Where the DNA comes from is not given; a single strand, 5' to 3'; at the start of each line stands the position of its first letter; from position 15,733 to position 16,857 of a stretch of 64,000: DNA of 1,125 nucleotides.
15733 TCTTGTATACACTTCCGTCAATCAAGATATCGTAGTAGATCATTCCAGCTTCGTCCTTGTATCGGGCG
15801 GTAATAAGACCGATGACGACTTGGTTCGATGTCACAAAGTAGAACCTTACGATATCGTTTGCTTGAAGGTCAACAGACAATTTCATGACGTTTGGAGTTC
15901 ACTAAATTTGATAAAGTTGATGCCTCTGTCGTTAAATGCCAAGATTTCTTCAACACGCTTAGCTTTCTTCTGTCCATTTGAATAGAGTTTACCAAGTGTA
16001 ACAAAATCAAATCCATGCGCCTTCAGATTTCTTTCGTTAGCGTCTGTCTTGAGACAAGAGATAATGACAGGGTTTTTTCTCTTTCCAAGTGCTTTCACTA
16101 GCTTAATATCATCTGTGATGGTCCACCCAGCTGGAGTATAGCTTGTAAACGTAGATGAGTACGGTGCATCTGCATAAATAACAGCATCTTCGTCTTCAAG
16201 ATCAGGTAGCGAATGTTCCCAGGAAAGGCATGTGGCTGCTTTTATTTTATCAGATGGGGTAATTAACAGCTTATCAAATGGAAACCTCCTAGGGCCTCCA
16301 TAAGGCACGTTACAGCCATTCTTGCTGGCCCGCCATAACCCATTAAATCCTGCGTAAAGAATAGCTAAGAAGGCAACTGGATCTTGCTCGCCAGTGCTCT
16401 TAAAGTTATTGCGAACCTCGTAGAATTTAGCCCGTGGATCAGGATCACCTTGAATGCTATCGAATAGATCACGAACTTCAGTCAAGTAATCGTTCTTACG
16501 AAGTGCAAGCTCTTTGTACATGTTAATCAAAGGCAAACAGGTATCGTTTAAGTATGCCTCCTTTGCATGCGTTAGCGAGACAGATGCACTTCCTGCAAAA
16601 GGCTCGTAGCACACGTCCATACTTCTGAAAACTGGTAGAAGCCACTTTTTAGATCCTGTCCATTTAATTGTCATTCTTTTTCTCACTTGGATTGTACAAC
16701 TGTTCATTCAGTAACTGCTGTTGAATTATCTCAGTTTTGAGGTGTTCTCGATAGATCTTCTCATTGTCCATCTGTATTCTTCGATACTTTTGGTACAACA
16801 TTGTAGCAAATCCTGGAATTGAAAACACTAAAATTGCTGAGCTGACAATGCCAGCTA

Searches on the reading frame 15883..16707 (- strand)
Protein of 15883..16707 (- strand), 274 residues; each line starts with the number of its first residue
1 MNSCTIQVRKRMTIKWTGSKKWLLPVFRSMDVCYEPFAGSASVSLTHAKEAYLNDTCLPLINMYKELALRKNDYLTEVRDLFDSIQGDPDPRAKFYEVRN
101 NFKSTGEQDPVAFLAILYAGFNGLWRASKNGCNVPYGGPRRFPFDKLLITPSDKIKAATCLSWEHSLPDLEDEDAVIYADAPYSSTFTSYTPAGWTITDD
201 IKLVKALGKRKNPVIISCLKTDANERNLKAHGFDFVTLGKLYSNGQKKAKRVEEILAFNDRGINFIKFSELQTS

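Call 90: search_protein_families(library=ncbifam, proteins=[window:15883-16707:-], max_evalue=0.00001)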
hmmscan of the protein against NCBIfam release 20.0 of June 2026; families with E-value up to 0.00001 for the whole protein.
window:15883-16707:- (274 aa): 2 families
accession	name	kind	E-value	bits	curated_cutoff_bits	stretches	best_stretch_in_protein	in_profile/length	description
TIGR00571.1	dam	subfamily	5.7e-29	101.6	114.85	1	13-258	4-266/267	Dam family site-specific DNA-(adenine-N6)-methyltransferase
NF008152.0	PRK10904.1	equivalog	9.8e-22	77.6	441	1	9-258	3-267/271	adenine-specific DNA-methyltransferase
